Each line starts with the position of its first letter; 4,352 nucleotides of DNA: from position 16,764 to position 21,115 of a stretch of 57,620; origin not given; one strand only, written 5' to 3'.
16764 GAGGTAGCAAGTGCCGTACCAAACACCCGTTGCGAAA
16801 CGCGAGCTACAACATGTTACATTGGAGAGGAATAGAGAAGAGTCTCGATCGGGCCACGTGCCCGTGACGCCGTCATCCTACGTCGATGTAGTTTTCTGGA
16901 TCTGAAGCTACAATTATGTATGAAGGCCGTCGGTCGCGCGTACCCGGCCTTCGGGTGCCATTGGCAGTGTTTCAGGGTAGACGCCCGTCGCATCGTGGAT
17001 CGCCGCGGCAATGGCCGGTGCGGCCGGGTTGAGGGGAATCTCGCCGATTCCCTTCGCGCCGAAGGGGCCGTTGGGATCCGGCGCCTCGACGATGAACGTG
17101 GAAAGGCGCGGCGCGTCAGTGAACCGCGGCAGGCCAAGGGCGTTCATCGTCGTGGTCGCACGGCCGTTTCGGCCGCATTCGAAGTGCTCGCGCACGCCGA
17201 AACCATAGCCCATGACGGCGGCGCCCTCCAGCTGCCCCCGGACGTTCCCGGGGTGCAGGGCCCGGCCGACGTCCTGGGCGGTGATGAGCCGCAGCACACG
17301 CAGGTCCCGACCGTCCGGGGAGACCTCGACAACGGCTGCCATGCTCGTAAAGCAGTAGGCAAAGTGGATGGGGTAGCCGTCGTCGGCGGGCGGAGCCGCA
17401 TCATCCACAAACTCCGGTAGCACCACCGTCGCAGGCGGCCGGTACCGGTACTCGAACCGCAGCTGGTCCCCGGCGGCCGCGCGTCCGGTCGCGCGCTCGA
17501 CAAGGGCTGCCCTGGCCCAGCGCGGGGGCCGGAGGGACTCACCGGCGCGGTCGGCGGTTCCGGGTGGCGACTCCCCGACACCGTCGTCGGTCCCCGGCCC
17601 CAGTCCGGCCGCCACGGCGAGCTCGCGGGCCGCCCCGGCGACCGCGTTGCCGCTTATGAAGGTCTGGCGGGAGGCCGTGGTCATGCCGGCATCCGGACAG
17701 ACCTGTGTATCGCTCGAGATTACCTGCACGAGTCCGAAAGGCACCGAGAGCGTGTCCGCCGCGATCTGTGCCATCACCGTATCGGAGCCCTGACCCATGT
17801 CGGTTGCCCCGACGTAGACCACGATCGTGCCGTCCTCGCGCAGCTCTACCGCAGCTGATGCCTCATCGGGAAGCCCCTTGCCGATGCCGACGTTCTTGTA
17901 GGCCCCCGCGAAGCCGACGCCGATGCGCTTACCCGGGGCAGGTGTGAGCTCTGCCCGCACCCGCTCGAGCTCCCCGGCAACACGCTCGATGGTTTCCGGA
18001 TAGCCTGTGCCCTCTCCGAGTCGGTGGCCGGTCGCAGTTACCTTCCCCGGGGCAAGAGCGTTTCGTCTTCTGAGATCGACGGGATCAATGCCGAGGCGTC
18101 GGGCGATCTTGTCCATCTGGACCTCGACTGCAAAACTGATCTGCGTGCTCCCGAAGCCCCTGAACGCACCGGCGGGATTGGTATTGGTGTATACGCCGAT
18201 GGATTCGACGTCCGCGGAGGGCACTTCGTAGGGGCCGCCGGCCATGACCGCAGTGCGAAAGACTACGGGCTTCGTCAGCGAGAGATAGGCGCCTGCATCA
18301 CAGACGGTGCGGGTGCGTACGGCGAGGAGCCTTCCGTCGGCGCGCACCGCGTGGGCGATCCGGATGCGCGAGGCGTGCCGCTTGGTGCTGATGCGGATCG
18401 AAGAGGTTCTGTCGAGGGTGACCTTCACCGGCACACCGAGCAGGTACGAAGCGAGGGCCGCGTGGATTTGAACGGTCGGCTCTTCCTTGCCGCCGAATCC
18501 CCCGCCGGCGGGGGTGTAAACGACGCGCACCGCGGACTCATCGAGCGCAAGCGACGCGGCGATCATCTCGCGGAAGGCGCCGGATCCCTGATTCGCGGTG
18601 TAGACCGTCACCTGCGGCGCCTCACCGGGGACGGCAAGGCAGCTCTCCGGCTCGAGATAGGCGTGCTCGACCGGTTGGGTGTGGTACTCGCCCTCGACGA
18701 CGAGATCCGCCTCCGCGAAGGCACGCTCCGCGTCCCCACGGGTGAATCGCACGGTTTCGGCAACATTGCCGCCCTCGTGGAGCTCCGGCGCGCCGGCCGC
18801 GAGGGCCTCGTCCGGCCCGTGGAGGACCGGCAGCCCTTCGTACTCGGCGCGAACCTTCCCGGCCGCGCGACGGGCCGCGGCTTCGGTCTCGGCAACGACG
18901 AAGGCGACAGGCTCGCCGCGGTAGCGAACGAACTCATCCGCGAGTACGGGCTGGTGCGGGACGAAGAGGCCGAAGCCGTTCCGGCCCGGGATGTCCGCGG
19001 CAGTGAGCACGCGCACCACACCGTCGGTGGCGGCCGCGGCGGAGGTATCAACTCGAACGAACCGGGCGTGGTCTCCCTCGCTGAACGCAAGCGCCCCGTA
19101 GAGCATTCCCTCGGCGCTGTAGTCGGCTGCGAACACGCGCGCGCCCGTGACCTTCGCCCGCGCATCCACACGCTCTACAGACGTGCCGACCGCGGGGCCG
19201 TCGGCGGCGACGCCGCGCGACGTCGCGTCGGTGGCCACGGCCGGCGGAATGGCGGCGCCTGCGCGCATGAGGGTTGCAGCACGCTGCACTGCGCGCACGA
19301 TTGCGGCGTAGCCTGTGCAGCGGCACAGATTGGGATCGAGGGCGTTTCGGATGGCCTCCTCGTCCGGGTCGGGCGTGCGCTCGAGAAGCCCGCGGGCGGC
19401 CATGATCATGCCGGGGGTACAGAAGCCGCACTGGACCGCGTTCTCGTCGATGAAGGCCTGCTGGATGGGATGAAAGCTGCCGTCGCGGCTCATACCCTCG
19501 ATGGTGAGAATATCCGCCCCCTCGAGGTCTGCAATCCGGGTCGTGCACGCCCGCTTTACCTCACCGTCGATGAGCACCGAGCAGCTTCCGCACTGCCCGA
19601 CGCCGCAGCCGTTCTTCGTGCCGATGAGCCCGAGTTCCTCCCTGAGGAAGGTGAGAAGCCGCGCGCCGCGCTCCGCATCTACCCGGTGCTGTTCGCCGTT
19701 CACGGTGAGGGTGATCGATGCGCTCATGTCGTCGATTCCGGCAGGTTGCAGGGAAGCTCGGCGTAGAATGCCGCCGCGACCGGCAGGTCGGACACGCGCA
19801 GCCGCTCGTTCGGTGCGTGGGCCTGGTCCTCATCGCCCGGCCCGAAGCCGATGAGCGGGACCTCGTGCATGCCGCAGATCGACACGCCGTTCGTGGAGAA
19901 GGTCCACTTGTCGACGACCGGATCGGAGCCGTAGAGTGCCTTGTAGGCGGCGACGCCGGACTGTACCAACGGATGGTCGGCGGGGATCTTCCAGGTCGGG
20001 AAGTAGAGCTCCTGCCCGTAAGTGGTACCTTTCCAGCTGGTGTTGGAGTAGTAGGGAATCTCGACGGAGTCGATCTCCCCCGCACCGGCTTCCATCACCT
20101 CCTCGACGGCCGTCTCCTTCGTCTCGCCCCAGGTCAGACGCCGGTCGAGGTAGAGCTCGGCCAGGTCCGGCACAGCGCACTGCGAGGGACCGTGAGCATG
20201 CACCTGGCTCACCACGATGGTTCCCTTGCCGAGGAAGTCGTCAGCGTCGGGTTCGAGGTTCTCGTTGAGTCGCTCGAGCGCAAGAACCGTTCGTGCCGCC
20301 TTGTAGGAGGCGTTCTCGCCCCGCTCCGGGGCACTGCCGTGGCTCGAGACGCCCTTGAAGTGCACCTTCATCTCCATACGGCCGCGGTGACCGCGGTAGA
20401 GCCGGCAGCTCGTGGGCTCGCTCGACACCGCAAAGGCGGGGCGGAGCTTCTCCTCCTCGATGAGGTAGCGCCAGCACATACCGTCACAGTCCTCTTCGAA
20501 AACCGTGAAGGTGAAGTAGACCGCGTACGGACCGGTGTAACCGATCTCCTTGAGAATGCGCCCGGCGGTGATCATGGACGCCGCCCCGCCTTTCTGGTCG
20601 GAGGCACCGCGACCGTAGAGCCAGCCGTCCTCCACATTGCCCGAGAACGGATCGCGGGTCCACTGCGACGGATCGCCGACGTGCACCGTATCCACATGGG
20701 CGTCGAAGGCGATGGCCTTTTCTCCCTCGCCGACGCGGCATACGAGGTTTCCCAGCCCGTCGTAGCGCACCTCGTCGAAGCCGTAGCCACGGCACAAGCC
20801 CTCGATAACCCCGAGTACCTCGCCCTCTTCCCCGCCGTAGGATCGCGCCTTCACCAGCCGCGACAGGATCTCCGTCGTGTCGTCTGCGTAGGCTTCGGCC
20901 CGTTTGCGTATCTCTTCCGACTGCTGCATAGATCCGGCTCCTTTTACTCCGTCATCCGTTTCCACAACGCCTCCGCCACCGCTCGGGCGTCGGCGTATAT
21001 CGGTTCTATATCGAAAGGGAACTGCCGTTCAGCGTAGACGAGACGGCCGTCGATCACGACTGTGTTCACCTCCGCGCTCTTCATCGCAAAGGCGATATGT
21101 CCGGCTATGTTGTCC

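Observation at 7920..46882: Composite purine/urate catabolic supercluster that combines the O2-dependent uricase route with the ygeW-ygeY-ssnA-ygfK-xdhD gene set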

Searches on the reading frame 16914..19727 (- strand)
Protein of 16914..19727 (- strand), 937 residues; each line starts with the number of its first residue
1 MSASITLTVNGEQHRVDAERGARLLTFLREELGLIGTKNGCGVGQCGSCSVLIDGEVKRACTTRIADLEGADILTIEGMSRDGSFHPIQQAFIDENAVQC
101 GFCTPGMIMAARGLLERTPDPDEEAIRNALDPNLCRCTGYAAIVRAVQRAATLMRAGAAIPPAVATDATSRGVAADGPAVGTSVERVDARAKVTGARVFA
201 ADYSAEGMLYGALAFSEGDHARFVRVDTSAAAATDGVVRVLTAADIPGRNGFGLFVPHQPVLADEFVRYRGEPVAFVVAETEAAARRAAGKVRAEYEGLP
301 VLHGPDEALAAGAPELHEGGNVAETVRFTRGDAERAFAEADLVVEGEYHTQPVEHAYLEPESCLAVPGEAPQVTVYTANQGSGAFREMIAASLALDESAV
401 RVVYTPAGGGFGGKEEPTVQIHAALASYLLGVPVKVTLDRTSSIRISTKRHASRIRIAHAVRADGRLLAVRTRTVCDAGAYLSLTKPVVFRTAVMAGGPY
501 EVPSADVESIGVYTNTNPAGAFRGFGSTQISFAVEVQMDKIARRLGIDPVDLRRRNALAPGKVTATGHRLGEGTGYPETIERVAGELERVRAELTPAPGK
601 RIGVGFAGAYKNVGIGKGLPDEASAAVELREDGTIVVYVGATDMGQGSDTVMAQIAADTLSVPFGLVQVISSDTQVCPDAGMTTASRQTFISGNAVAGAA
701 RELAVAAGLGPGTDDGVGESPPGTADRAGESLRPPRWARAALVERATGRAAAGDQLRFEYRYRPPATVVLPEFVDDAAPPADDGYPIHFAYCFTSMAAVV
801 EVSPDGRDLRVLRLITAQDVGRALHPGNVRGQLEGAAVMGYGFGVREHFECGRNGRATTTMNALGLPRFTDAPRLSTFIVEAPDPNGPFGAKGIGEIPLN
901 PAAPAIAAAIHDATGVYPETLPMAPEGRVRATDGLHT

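Call 5: search_protein_families(library=ncbifam, proteins=[window:16914-19727:-], max_evalue=0.00001)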
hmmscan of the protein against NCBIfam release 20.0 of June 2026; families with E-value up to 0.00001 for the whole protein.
window:16914-19727:- (937 aa): 20 families
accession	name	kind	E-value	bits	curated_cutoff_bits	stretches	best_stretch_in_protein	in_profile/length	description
TIGR03311.1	Se_dep_XDH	equivalog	9.3e-201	669.1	830.45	2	7-706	3-677/848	selenium-dependent xanthine dehydrogenase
NF045668.1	pterin_aldehy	equivalog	3.6e-166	554.8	1100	2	6-706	4-717/905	molybdopterin-dependent aldehyde oxidoreductase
TIGR03196.1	pucD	equivalog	2.9e-151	505.5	783.65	1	181-929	4-755/763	xanthine dehydrogenase subunit D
NF043082.1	XdhA_XDHase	equivalog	9.8e-129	430.7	780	2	180-703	1-541/758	xanthine dehydrogenase subunit XdhA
NF007426.0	PRK09970.1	equivalog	8.8e-127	424.1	916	2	179-703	5-544/761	xanthine dehydrogenase molybdenum-binding subunit XdhA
TIGR03194.1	4hydrxCoA_A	equivalog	9.7e-122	407.8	994.55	2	185-703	2-525/746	4-hydroxybenzoyl-CoA reductase subunit alpha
NF041018.1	glyceraldDH_alpha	equivalog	1.8e-97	327.6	790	2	180-703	3-539/741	glyceraldehyde dehydrogenase subunit alpha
TIGR02965.1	xanthine_xdhB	equivalog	9.5e-89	298.5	849.5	1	181-703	2-528/758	xanthine dehydrogenase molybdopterin binding subunit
TIGR03313.1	Se_sel_red_Mo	hypoth_equivalog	4.3e-86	289.4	1101.9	3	321-703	352-741/951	molybdopterin-dependent oxidoreductase Mo/Fe-S-binding subunit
NF040766.1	CODH_aero_grp5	exception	2.3e-83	280.7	950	2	179-704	4-550/785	aerobic carbon-monoxide dehydrogenase large subunit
TIGR02969.1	mam_aldehyde_ox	subfamily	7.4e-73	245.7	1912.3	2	180-702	576-1097/1330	aldehyde oxidase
NF041671.1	peri_hyde_PaoC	equivalog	4.9e-68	230.2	1180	2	179-681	17-508/735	aldehyde oxidoreductase molybdenum-binding subunit PaoC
TIGR02416.1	CO_dehy_Mo_lg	equivalog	1.5e-65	221.8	991.15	2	195-704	8-557/770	aerobic carbon-monoxide dehydrogenase large subunit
NF041020.1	glyceraldDH_gamma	equivalog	1.9e-51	173.9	290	1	4-155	12-163/164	glyceraldehyde dehydrogenase subunit gamma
TIGR03198.1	pucE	equivalog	1.6e-48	164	254.3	1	3-151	2-149/151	xanthine dehydrogenase subunit E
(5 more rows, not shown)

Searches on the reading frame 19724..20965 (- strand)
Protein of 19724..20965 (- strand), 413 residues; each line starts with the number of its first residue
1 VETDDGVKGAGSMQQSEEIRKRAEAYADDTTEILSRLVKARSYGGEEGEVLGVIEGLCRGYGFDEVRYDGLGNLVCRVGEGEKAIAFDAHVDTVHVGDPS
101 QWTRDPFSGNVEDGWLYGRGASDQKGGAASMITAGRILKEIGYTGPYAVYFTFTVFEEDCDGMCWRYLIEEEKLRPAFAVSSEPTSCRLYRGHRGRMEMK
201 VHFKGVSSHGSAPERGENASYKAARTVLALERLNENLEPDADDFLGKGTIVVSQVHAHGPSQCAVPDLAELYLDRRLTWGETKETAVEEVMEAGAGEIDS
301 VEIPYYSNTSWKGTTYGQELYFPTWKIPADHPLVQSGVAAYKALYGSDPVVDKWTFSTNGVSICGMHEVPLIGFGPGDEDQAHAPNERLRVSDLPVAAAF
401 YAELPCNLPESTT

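Call 5: search_protein_families(library=ncbifam, proteins=[window:19724-20965:-], max_evalue=0.00001)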
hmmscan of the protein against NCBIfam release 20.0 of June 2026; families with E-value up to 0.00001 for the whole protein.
window:19724-20965:- (413 aa): 47 families (the best 25 are shown)
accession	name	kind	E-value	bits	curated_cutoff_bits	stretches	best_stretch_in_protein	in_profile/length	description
NF009555.0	PRK13004.1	equivalog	4.2e-145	483.6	321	1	16-408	3-395/399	YgeY family selenium metabolism-linked hydrolase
TIGR03526.1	selenium_YgeY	hypoth_equivalog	1.6e-143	478.3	321.5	1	17-406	2-391/395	YgeY family selenium metabolism-linked hydrolase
TIGR01910.1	DapE-ArgE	subfamily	3.9e-55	187.6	217.6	1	32-394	2-367/373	ArgE/DapE family deacylase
NF006365.0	PRK08588.1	subfamily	1.4e-37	130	289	1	28-403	7-375/383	succinyl-diaminopimelate desuccinylase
NF006400.0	PRK08651.1-3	equivalog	1.5e-37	129.4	374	1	74-408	75-406/410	succinyl-diaminopimelate desuccinylase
NF006399.0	PRK08651.1-2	equivalog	8.8e-36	123.8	381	1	57-397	37-393/405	succinyl-diaminopimelate desuccinylase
TIGR01892.1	AcOrn-deacetyl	equivalog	1.5e-35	123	297.7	1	73-401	48-361/365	acetylornithine deacetylase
NF005373.0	PRK06915.1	equivalog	3.3e-35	121.8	428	1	79-399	89-408/422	peptidase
NF009557.0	PRK13009.1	equivalog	2.1e-32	112.7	284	1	29-403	4-369/377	succinyl-diaminopimelate desuccinylase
NF005710.0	PRK07522.1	subfamily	1.2e-31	110.2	412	1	70-404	55-384/391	acetylornithine deacetylase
NF003474.0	PRK05111.1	equivalog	1.3e-28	100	460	1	72-394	62-366/383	acetylornithine deacetylase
TIGR01900.1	dapE-gram_pos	equivalog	5.6e-27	94.6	304.2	1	28-400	3-345/351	succinyl-diaminopimelate desuccinylase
TIGR01246.1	dapE_proteo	equivalog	6e-27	94.6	361.8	1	31-404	2-366/370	succinyl-diaminopimelate desuccinylase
NF005306.0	PRK06837.1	subfamily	3.1e-26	92.2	376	1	68-238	80-251/427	ArgE/DapE family deacylase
NF003367.0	PRK04443.1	equivalog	4.4e-25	88.8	363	1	26-397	5-334/349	[LysW]-lysine hydrolase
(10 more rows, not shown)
